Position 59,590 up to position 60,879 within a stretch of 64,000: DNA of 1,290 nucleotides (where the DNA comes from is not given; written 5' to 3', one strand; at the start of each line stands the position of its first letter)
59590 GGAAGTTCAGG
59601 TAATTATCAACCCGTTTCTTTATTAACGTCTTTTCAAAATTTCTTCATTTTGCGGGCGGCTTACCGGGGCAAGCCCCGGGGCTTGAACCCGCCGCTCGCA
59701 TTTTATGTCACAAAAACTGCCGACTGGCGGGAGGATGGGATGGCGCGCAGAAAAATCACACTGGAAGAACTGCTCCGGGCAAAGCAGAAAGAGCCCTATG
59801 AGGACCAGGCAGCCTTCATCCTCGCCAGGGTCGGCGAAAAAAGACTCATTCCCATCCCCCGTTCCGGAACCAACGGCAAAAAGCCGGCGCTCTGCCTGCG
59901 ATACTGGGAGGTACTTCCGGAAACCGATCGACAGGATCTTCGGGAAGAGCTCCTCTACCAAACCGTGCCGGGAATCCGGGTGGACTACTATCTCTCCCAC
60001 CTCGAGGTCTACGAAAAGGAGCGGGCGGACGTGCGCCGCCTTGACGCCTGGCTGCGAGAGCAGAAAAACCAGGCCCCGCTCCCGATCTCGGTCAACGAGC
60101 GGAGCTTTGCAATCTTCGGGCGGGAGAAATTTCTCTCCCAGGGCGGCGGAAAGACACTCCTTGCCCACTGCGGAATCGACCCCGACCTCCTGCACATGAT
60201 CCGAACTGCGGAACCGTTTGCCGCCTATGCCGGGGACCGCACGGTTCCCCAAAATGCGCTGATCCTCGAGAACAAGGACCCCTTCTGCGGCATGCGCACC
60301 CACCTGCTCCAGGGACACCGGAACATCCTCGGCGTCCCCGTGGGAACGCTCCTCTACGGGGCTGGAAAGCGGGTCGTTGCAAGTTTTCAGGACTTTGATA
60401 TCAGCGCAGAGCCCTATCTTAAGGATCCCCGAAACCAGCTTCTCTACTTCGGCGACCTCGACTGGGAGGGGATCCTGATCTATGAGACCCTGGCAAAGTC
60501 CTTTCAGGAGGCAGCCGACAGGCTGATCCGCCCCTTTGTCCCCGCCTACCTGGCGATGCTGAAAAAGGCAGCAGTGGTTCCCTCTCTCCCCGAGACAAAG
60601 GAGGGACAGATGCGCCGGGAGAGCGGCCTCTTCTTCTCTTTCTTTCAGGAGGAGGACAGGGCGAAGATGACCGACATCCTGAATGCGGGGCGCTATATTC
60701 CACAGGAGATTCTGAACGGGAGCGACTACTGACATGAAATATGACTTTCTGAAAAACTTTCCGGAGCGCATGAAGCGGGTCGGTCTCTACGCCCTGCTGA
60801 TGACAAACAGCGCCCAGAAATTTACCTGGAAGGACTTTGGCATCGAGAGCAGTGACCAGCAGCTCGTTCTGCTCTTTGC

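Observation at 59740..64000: Wadjet/MksBEFG-like SMC operon in a permuted order (Toprim JetD-like gene first) with divergent kleisin and KITE candidates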

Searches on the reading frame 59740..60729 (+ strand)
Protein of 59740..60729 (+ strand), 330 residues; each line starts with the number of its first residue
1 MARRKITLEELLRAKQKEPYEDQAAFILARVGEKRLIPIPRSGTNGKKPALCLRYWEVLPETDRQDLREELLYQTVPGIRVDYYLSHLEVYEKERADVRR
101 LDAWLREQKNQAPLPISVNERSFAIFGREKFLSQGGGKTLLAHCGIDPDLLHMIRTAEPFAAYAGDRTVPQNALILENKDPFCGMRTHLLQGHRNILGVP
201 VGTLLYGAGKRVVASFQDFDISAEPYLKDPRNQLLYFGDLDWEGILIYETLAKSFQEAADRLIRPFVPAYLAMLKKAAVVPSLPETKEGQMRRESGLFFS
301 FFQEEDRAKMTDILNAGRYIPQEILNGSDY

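Call 6: search_protein_families(library=pfam, proteins=[window:59740-60729:+], max_evalue=1)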
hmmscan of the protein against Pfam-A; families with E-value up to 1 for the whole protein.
window:59740-60729:+ (330 aa): 2 families
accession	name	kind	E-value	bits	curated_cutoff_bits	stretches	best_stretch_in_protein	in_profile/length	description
PF09983.15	JetD_C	-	0.00029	20.7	22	1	167-258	37-110/179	Wadjet protein JetD, C-terminal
PF09664.16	DUF2399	-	0.028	14.6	23.4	1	228-259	64-95/152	Protein of unknown function C-terminus (DUF2399)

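Call 7: search_protein_families(library=padloc, proteins=[window:59740-60729:+], max_evalue=1)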
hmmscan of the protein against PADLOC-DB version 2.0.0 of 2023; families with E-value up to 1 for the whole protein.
window:59740-60729:+ (330 aa): 8 families
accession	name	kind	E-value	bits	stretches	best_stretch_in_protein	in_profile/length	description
PDLC00592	JetD3|JetD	-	2.1e-102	341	1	2-329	12-337/346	DUF2239; DUF2220 domain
PDLC00591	JetD3|JetD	-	6.3e-60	201.3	1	14-326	30-342/350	DUF2239; DUF2220 domain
PDLC00594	JetD3|JetD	-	1.5e-24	85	1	27-326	49-330/345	DUF2239; DUF2220 domain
PDLC00593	JetD3|JetD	-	3.2e-05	21.3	1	113-251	142-269/347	DUF2239; DUF2220 domain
PDLC00556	JetD2|JetD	-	0.0041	14.3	1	232-259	335-362/430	DUF2220; DUF3322; DUF2399 domain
PDLC00527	JetD1|JetD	-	0.0084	13.2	1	225-259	286-321/387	DUF2220; DUF3322; DUF2399 domain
PDLC00533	JetD1|JetD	-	0.029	11.4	1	232-257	319-344/409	DUF2220; DUF3322; DUF2399 domain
PDLC00522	JetD1|JetD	-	0.052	10.6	1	225-259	282-314/382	DUF2220; DUF3322; DUF2399 domain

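Call 8: search_protein_families(library=ncbifam, proteins=[window:59740-60729:+], max_evalue=0.01)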
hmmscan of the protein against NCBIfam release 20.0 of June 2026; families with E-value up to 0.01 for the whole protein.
window:59740-60729:+ (330 aa): 0 families

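Call 15: find_homologous_proteins(query=window:59740-60729:+, max_evalue=0.001)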
Query window:59740-60729:+ (330 aa): 1645 proteins with E <= 0.001 among 3544 candidates; the best 120 are listed.
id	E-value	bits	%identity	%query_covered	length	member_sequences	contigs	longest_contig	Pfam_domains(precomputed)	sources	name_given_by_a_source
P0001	6.5e-218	741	99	100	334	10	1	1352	-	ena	-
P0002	1.4e-170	585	79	100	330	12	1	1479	PF09983.16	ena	-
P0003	2.4e-168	578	78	100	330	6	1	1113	PF09983.16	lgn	-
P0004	1.2e-129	450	62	100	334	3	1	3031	PF09983.16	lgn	-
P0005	5.2e-127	442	61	100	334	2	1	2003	PF09983.16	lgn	-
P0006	1.5e-115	404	56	100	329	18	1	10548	PF09983.16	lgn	-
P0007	1.2e-107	378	54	99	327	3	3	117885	PF09983.16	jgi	jgi:hypothetical protein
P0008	2.9e-107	377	57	99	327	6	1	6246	PF09983.16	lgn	-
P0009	5.7e-107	376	54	99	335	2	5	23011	PF09983.16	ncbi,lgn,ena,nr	ncbi:MAG: hypothetical protein J6D53_11935 [Blautia sp.]|nr:hypothetical protein [Blautia sp.]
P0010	6.0e-107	376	54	99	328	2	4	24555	PF09983.16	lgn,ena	-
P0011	9.0e-107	375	54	99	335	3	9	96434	-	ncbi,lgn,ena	-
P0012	2.9e-106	374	53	100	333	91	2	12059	PF09983.16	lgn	-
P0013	3.6e-106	373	55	99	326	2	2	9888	PF09983.16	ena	-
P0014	4.5e-106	373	55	99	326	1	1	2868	-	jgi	-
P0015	2.9e-105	370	54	99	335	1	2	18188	-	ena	-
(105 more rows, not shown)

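Call 18: search_dna_similar(query=window:59740-60729:+, collection=plasmids, mode=protein, max_evalue=0.001, max_rows=20)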
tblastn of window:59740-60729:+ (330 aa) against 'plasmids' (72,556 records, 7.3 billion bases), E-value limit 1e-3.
Records with a match: 14; places in all: 14; records where one place covers at least 80% of the query: 2.
Best place of each record, by identity: <60% 14.
By first word of the organism name: Bacillus 10; Clostridium 1; Pontibacillus 1; Rhodococcus 1; Priestia 1.
By predicted mobility (MOB-suite, as given by PLSDB): non-mobilizable 12; conjugative 2.
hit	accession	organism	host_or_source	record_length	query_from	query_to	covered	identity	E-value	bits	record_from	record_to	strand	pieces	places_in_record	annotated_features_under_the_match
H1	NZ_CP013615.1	Clostridium perfringens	canine,Pure culture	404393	1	328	99%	31.3%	6e-40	156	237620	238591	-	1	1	Wadjet anti-phage system protein JetD domain-containing protein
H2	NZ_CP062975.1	Pontibacillus sp. ALD_SL1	mangrove mud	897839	3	326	98%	26.0%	3e-19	96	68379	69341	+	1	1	Wadjet anti-phage system protein JetD domain-containing protein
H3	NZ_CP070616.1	Rhodococcus pseudokoreensis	cell culture,rhizosphere of apple ...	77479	101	328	69%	30.7%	4e-7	59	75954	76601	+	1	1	Wadjet anti-phage system protein JetD domain-containing protein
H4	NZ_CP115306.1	Bacillus cereus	microbe,Penaeus vannamei pond water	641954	27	287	79%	25.2%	1e-7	61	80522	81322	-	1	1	Wadjet anti-phage system protein JetD domain-containing protein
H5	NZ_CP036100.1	Bacillus mycoides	cell culture,soil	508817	27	287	79%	25.2%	2e-7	61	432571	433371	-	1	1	Wadjet anti-phage system protein JetD domain-containing protein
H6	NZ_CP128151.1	Bacillus albus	bacterial isolate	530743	27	287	79%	25.0%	6e-7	59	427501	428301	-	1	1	Wadjet anti-phage system protein JetD domain-containing protein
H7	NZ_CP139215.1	Bacillus cereus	environmental samples,soil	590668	27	287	79%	24.9%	3e-7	60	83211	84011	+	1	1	Wadjet anti-phage system protein JetD domain-containing protein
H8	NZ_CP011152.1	Bacillus cereus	cell culture,soil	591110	27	287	79%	24.9%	3e-7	60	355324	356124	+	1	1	Wadjet anti-phage system protein JetD domain-containing protein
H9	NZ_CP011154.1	Bacillus cereus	cell culture,soil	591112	27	287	79%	24.9%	3e-7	60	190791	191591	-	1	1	Wadjet anti-phage system protein JetD domain-containing protein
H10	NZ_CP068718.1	Bacillus cereus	single cell,oral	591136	27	287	79%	24.9%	3e-7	60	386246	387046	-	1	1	Wadjet anti-phage system protein JetD domain-containing protein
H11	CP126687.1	Bacillus bombysepticus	Microtermes sp. colony Mi106,bacterial ...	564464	28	255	69%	25.1%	1e-5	55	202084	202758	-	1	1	DUF2220 family protein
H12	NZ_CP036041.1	Bacillus mycoides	cell culture,soil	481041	28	255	69%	25.1%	5e-5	52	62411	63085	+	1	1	Wadjet anti-phage system protein JetD domain-containing protein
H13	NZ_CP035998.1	Bacillus mycoides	cell culture,soil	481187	28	255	69%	25.1%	5e-5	52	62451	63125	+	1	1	Wadjet anti-phage system protein JetD domain-containing protein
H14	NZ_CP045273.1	Priestia megaterium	pure culture,Paper surface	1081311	129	257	39%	28.6%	2e-4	50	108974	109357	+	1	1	none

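Call 19: get_annotated_region(hit=H1, flank=9000)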
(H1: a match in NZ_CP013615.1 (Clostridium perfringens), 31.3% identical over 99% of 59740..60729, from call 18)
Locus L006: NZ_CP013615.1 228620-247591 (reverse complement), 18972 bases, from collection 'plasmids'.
description: Clostridium perfringens strain JP838 plasmid pJFP838A, complete sequence
organism: Clostridium perfringens (NCBI taxid 1502)
taxonomy: Bacteria; Bacillota; Clostridia; Eubacteriales; Clostridiaceae; Clostridium; Clostridium perfringens
host: -; source: canine,Pure culture; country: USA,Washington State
typing (MOB-suite, as given by PLSDB): non-mobilizable
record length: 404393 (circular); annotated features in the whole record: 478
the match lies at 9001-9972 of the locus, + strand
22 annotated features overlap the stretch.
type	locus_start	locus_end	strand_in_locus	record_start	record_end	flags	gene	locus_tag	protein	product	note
CDS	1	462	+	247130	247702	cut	-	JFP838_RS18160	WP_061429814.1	hypothetical protein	-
CDS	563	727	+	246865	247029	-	-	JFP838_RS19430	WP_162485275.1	hypothetical protein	-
CDS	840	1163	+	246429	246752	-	-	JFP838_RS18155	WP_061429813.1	leucine-rich repeat domain-containing protein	-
CDS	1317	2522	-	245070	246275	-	-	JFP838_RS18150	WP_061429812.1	hypothetical protein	-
CDS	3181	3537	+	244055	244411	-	-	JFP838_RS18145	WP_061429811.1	aminoacyl-tRNA hydrolase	-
CDS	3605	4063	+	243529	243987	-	-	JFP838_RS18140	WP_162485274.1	hypothetical protein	-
CDS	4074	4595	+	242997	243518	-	-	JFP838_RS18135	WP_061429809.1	hypothetical protein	-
CDS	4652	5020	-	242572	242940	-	-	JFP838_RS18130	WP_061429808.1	hypothetical protein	-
CDS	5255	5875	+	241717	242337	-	-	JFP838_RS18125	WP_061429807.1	ribonuclease H family protein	-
CDS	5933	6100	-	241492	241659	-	-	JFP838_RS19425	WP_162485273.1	hypothetical protein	-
CDS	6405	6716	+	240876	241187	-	-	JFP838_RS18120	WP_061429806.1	hypothetical protein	-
CDS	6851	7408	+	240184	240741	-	-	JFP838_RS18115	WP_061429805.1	SprT-like domain-containing protein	-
CDS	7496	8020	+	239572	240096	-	-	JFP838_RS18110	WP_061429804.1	dual specificity protein phosphatase family protein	-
CDS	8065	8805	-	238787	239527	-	-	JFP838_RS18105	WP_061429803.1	hypothetical protein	-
CDS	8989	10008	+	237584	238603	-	-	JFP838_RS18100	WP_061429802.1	Wadjet anti-phage system protein JetD domain-containing protein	-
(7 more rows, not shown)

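Call 20: get_annotated_region(hit=H2, flank=9000)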
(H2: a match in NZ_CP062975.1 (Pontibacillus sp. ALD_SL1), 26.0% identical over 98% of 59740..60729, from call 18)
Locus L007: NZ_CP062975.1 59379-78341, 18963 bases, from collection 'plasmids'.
description: Pontibacillus sp. ALD_SL1 plasmid unnamed, complete sequence
organism: Pontibacillus sp. ALD_SL1 (NCBI taxid 2777185)
taxonomy: Bacteria; Bacillota; Bacilli; Bacillales; Bacillaceae; Pontibacillus; Pontibacillus sp. ALD SL1
host: -; source: mangrove mud; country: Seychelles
typing (MOB-suite, as given by PLSDB): non-mobilizable
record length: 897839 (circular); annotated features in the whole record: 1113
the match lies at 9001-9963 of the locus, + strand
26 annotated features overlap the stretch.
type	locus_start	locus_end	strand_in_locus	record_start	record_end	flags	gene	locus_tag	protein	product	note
CDS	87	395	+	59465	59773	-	-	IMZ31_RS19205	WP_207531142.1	hypothetical protein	-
CDS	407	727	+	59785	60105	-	-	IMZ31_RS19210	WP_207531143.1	hypothetical protein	-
CDS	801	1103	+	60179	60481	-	-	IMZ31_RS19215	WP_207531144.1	hypothetical protein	-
CDS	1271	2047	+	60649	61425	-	-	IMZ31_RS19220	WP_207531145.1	HNH endonuclease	-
CDS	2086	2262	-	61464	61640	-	-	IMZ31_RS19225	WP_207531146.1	hypothetical protein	-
CDS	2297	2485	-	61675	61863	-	-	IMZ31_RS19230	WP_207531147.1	hypothetical protein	-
CDS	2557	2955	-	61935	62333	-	-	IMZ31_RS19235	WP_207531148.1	hypothetical protein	-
CDS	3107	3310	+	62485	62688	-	-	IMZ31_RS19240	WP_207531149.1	hypothetical protein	-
CDS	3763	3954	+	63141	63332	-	-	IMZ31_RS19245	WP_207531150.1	hypothetical protein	-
CDS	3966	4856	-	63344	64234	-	murB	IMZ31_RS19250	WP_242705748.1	UDP-N-acetylmuramate dehydrogenase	-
CDS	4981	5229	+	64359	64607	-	-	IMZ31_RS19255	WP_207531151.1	topoisomerase C-terminal repeat-containing protein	-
CDS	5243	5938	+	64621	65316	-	-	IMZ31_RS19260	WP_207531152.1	hypothetical protein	-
CDS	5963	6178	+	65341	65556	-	-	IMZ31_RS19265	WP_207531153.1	hypothetical protein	-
CDS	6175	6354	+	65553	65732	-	-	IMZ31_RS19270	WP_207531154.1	hypothetical protein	-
CDS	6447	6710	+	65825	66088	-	-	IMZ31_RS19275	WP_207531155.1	hypothetical protein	-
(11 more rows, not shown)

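Call 21: get_annotated_region(hit=H4, flank=9000)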
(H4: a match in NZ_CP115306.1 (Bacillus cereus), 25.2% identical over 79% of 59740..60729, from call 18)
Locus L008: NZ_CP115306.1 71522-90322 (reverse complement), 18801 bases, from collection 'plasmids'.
description: Bacillus cereus strain BC-01 plasmid pA, complete sequence
organism: Bacillus cereus (NCBI taxid 1396)
taxonomy: Bacteria; Bacillota; Bacilli; Bacillales; Bacillaceae; Bacillus; Bacillus cereus
host: -; source: microbe,Penaeus vannamei pond water; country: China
typing (MOB-suite, as given by PLSDB): non-mobilizable; replicon rep_cluster_125; mating-pair formation MPF_T
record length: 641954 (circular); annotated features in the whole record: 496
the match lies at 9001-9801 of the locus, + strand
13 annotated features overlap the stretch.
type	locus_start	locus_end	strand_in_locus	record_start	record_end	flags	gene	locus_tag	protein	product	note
CDS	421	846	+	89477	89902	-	-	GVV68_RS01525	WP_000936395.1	HD domain-containing protein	-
CDS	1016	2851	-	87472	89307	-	-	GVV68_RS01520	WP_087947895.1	DNA/RNA helicase domain-containing protein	-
CDS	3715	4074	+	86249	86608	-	-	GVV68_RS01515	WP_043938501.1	DUF3796 domain-containing protein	-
CDS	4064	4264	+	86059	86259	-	-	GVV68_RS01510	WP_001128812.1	helix-turn-helix transcriptional regulator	-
CDS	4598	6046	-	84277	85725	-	-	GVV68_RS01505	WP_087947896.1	right-handed parallel beta-helix repeat-containing protein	-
CDS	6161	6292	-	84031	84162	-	-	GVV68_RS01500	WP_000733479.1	hypothetical protein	-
CDS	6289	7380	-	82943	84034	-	-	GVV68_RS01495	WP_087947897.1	Rap family tetratricopeptide repeat protein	-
CDS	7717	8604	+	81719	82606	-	-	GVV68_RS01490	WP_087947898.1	GIY-YIG nuclease family protein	-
CDS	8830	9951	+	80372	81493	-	-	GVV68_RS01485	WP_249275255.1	Wadjet anti-phage system protein JetD domain-containing protein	-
CDS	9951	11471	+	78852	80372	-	-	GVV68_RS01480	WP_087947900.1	hypothetical protein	-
CDS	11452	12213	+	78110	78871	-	-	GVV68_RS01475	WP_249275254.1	DUF6063 family protein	-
CDS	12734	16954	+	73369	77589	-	-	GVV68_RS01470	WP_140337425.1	hypothetical protein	-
CDS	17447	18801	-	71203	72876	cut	-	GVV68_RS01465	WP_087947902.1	hypothetical protein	-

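Call 28: find_related_loci(query=A1, collection=genome_contigs, flank=10000)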
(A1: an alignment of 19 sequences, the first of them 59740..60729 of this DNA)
Query A1 (330 aa) in genome_contigs; peptide patterns used: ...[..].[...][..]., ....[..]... (x = any residue, [..] = any of these).
598 stretches matched a pattern (row limit reached: there are more); 541 encode a relative of the query (tblastn E <= 1e-3); the best 80 are kept; 80 distinct loci.
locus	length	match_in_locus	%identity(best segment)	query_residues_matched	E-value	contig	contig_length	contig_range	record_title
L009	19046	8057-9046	93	1-330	0e+0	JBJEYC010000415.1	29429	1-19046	MAG: Lachnospiraceae bacterium isolate LOHA30_bin.002 NODE_525_length_29429_cov_20.959862, whole genome shotgun sequence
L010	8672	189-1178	79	1-330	5e-178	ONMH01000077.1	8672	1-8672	uncultured Lachnospiraceae bacterium isolate RUG433 genome assembly, contig: scaffold_4981, whole genome shotgun sequenc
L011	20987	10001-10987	57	1-330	4e-122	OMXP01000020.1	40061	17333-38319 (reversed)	uncultured Lachnospiraceae bacterium isolate RUG057 genome assembly, contig: scaffold_532, whole genome shotgun sequence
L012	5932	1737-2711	54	4-330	1e-113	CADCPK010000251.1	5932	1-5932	MAG: uncultured Lachnospiraceae bacterium isolate RUG14852 genome assembly, contig: RUG14852_asm_251, whole genome shotg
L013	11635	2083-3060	57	4-330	4e-113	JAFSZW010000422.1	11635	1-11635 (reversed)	MAG: Clostridia bacterium isolate RGIG3625 Goat_Rumen.Co__c2139767, whole genome shotgun sequence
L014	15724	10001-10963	56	4-330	1e-109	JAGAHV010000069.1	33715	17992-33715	MAG: Clostridia bacterium isolate RGIG8456 Water_deer_Abomasum.Co__c146326, whole genome shotgun sequence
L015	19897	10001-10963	56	4-330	8e-109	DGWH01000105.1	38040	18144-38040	MAG TPA_asm: Christensenella sp. UBA4263 UBA4263_contig_10661, whole genome shotgun sequence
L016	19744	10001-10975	54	4-330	3e-108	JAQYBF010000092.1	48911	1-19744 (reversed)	MAG: Lachnospiraceae bacterium isolate SUG1708 k141_190027, whole genome shotgun sequence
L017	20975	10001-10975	53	4-330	4e-108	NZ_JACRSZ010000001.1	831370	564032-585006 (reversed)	Jingyaoa shaoxingensis strain NSJ-46 ATB_D20_9_93_ctg001, whole genome shotgun sequence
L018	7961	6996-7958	53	4-326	5e-108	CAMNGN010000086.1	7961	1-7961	MAG: uncultured Blautia sp. isolate SRR1222429_bin.22_metaWRAP_v1.3_MAG genome assembly, contig: NODE.26771_length_7961_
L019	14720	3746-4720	51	4-330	7e-108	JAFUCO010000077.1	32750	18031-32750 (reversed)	MAG: Blautia sp. isolate RGIG4371 Roe_deer_Jejunum.Co__c317159, whole genome shotgun sequence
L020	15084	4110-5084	53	4-330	2e-107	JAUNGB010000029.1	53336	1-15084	MAG: Eubacteriales bacterium isolate S26M_St_29 NODE_427_length_53336_cov_42.847694, whole genome shotgun sequence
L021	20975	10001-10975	53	4-330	2e-107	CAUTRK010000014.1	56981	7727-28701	MAG TPA_asm: uncultured Fusobacterium sp. isolate SRR17738087_bin.3_MetaWRAP_v1.3_MAG genome assembly, contig: ERZ142115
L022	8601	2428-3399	53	4-330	1e-106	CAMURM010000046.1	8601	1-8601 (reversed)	MAG TPA_asm: uncultured Selenomonas sp. isolate SRR8786263_bin.6_metaWRAP_v1.3_MAG genome assembly, contig: ERZ11772394.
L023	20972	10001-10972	54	4-330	3e-106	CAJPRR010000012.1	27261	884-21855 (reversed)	MAG: uncultured Selenomonas sp. isolate SRR9217449-mag-bin.3 genome assembly, contig: SRR9217449-mag-bin.3_361, whole ge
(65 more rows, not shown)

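Call 31: search_solved_structures(query=A1, max_evalue=1, show_alignments=2)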
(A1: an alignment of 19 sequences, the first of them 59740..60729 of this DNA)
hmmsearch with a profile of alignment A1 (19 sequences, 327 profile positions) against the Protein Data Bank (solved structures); distinct sequences matched with E-value up to 1: 1.
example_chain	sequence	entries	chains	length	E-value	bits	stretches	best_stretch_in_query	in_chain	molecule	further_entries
8b7f_A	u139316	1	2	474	0.3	13.7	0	206-255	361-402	Ubiquitin-like protein SMT3,MksG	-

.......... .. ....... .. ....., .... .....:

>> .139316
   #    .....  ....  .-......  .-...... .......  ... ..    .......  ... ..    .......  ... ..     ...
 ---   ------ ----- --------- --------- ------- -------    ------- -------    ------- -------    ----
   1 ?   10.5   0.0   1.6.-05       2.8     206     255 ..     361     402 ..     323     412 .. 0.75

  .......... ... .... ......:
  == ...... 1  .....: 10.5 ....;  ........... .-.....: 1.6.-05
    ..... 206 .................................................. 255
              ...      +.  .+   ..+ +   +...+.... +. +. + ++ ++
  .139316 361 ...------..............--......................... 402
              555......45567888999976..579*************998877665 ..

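Call 41: predict_structure(alignment_id=A1)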
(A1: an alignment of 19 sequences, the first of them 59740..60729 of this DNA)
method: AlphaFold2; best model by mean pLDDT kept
length: 330 residues; sequences in the alignment: 19
mean_pLDDT: 87.9   pTM: 0.64
mean pLDDT of the five models: 87.9, 85.7, 84.8, 84.5, 81.3
residues with pLDDT >= 90: 187; 70-90: 117; 50-70: 26; < 50: 0
segments of 3 or more residues with pLDDT < 50: none
pLDDT, mean of each block of 10 residues (from residue 1): 86 92 95 92 90 89 79 89 91 94 82 74 83 89 92 75 80 91 91 93 83 79 85 95 92 90 96 96 78 80 97 93 92
secondary structure, 60 per line:
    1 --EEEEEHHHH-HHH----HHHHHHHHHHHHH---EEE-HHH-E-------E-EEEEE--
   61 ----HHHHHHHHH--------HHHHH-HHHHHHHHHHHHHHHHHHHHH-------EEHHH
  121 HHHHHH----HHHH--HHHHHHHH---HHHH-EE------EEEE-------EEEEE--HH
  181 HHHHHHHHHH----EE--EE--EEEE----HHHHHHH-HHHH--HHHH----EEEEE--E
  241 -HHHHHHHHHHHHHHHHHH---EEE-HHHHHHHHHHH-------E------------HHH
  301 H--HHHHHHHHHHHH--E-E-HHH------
elements in order: E3-7 H8-11 H20-32 E36-38 E54-58 H65-73 H82-86 H88-108 H118-126 H131-134 H137-144 H148-151 E161-164 E172-176 H179-190 E203-206 H211-217 H219-222 H225-228 E233-237 H242-259 E263-265 H267-277 H298-301 H304-315

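Call 48: fold_search(model_id=the predicted structure, library=pdb)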
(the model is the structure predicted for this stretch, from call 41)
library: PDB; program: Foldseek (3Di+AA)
matches with E <= 10: 712; with E <= 0.001: 2
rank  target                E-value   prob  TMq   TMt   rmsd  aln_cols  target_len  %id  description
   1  9o8p_A                3.8e-04  1.00  0.29  0.27  13.4       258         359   10  CryoEM structure of M. mazei topoisomerase VI-minicircle DNA complex (released 2026-02-25)
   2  1d3y_B                5.0e-04  1.00  0.32  0.36  13.4       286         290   15  STRUCTURE OF THE DNA TOPOISOMERASE VI A SUBUNIT (released 1999-11-05)
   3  1d3y_A                1.0e-03  1.00  0.32  0.36  13.4       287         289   16  STRUCTURE OF THE DNA TOPOISOMERASE VI A SUBUNIT (released 1999-11-05)
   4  7jkr_B                4.9e-02  0.57  0.21  0.18  12.9       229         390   10  GTP-specific succinyl-CoA synthetase complexed with Mg-GMPPNP, phosphohistidine loop pointing towards nucleotide bindi (released 2021-03-10)
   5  6wcv_B                6.2e-02  0.66  0.21  0.18   5.8       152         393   14  Tartryl-CoA bound to human GTP-specific succinyl-CoA synthetase (released 2020-07-15)
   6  7yib                  8.8e-02  0.69  0.19  0.13   6.6       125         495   10  Crystal structure of wild-type Cap4 SAVED domain-containing receptor from Enterobacter cloacae (released 2023-05-31)
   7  5tde_A                1.0e-01  0.33  0.21  0.18   8.9       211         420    9  TEV Cleaved Human ATP Citrate Lyase Bound to Citrate (released 2017-08-09)
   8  3oow_G                1.2e-01  0.30  0.18  0.30  14.0       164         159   12  Octameric structure of the phosphoribosylaminoimidazole carboxylase catalytic subunit from Francisella tularensis subs (released 2010-09-15)
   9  5tdf_A                1.4e-01  0.38  0.20  0.16   7.8       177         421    8  TEV Cleaved Human ATP Citrate Lyase Bound to 4S hydroxycitrate (released 2017-08-09)
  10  7x2p_A                1.5e-01  0.69  0.22  0.32  10.2       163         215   12  Legionella pneumophila effector RavL (released 2023-03-01)
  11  5tdz_A                1.6e-01  0.25  0.21  0.18   9.0       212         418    9  TEV Cleaved Human ATP Citrate Lyase Bound to Tartrate and ADP (released 2017-08-09)
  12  5eix_J                1.7e-01  0.57  0.25  0.13   9.1       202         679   11  QUINOLONE-STABILIZED CLEAVAGE COMPLEX OF TOPOISOMERASE IV FROM KLEBSIELLA PNEUMONIAE (released 2016-04-13)
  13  7x2p_B                1.7e-01  0.51  0.21  0.30  10.4       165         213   13  Legionella pneumophila effector RavL (released 2023-03-01)
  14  3oow_B                1.7e-01  0.35  0.19  0.33  13.8       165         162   13  Octameric structure of the phosphoribosylaminoimidazole carboxylase catalytic subunit from Francisella tularensis subs (released 2010-09-15)
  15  6f2c_I                1.7e-01  0.28  0.14  0.31  11.5       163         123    9  Methylglyoxal synthase MgsA from Bacillus subtilis (released 2018-03-07)
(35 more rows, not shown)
